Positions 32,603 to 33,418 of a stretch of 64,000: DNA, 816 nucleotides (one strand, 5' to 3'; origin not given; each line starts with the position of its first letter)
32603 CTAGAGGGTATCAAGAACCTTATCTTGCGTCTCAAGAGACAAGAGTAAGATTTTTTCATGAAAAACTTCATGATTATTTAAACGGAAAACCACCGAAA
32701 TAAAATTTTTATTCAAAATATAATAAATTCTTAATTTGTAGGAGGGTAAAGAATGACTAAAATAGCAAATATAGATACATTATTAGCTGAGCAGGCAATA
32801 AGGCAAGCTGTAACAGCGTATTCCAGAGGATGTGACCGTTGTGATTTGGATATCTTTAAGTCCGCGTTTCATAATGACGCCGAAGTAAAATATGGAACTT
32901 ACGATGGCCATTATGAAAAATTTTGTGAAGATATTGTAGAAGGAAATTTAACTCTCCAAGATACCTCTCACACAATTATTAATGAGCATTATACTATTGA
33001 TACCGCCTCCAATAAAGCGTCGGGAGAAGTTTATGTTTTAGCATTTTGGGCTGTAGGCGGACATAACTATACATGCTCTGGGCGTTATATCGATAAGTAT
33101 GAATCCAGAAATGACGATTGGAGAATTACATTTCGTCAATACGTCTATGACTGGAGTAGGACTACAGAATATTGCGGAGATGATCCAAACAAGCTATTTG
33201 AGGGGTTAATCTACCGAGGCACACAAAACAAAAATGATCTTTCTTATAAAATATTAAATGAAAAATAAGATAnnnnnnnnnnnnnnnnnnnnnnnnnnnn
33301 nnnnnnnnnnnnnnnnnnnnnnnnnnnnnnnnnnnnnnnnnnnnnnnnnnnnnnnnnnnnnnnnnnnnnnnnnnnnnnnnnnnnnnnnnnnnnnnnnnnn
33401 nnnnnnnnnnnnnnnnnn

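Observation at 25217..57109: Five paralogous Rieske oxygenase alpha subunits in 32 kb, three each followed by a SnoaL_4/NTF2-like protein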

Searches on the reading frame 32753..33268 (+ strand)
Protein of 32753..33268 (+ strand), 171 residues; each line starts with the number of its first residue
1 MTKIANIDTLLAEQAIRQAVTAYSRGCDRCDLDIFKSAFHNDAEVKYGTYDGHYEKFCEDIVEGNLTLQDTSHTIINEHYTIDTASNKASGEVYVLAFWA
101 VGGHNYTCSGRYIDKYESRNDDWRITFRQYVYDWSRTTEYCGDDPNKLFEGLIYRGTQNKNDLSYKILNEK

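Call 4: search_protein_families(library=pfam, proteins=[window:32753-33268:+], max_evalue=0.01)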
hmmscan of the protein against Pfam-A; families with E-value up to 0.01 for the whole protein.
window:32753-33268:+ (171 aa): 1 family
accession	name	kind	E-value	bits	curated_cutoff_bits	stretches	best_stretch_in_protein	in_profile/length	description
PF13577.12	SnoaL_4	-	5.6e-18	65.6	24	1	9-128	2-125/126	SnoaL-like domain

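Call 11: search_protein_families(library=ncbifam, proteins=[window:32753-33268:+], max_evalue=0.01)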
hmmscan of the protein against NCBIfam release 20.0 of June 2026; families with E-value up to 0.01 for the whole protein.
window:32753-33268:+ (171 aa): 0 families

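Call 81: find_homologous_proteins(query=window:32753-33268:+, max_evalue=1e-8)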
Query window:32753-33268:+ (171 aa): 38 proteins with E <= 1e-8 among 47 candidates.
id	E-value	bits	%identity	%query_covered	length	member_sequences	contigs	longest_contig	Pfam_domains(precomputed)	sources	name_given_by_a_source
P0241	7.4e-114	395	99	100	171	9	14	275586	PF13577.13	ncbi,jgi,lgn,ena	-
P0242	2.2e-93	329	80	100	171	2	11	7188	PF13577.13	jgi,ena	jgi:hypothetical protein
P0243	2.8e-91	322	80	100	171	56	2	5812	PF13577.13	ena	-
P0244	7.4e-88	311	78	100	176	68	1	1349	PF13577.13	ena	-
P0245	3.4e-86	305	75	99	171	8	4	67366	PF13577.13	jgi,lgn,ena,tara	jgi:hypothetical protein|tara:strand:+ start:1136 stop:1651 length:516 start_codon:yes stop_codon:ye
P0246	3.4e-84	299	75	98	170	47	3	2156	PF13577.13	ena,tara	tara:strand:+ start:1129 stop:1641 length:513 start_codon:yes stop_codon:yes gene_type:complete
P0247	8.7e-74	265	66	99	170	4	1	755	PF13577.13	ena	-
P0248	1.1e-73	265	64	99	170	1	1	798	PF13577.13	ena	-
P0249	9.5e-72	258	65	99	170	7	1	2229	PF13577.13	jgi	-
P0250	5.1e-71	256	61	99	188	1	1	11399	PF13577.13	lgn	-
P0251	7.4e-70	252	63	100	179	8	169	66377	PF13577.13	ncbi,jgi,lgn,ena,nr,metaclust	ncbi:MAG: nuclear transport factor 2 family protein [Gammaproteobacteria bacterium]|jgi:hypothetical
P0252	1.5e-67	245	60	99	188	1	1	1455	PF13577.13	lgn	-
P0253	3.1e-67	244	58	99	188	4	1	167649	PF13577.13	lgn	-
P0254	1.6e-66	241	59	99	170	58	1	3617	PF13577.13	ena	-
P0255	3.1e-66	240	59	99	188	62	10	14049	PF13577.13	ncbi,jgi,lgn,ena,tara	tara:strand:+ start:203 stop:769 length:567 start_codon:yes stop_codon:yes gene_type:complete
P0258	1.2e-65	238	58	99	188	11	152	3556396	PF13577.13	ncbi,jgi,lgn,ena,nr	ncbi:MAG: nuclear transport factor 2 family protein [Gammaproteobacteria bacterium]|jgi:hypothetical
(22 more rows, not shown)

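Call 82: find_encoding_contigs(protein=P0258, flank=7000, max_places=3)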
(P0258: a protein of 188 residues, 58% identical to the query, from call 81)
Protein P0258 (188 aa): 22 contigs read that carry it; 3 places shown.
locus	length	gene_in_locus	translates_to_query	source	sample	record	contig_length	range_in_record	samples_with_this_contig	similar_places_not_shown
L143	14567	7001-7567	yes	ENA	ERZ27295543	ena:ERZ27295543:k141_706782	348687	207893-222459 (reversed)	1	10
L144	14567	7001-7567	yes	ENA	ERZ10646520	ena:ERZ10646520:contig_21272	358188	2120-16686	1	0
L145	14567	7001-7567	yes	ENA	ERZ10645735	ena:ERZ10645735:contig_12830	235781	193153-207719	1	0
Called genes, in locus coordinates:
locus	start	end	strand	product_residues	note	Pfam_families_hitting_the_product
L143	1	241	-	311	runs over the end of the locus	PF12697:Abhydrolase_6 (faint), PF12146:Hydrolase_4 (faint), PF00326:Peptidase_S9 (weak), PF00561:Abhydrolase_1 (weak)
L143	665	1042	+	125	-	PF07883:Cupin_2 (weak)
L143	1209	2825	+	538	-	PF03806:ABG_transport, PF02667:SCFA_trans (weak)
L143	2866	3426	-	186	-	PF00440:TetR_N, PF13305:TetR_C_33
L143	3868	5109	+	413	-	PF00067:p450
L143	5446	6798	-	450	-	PF00355:Rieske, PF00848:Ring_hydroxyl_A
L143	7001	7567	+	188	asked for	PF13577:SnoaL_4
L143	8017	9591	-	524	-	-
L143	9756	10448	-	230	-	PF02463:SMC_N (faint), PF00005:ABC_tran, PF13304:AAA_21 (faint)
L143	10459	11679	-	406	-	PF02687:FtsX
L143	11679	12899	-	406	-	PF12704:MacB_PCD, PF02687:FtsX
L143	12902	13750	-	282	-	PF17131:TP_0789-like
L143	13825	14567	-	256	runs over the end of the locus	PF00440:TetR_N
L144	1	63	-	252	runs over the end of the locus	PF00326:Peptidase_S9 (weak), PF00561:Abhydrolase_1 (weak)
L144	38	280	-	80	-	-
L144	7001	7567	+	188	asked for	PF13577:SnoaL_4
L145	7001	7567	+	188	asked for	PF13577:SnoaL_4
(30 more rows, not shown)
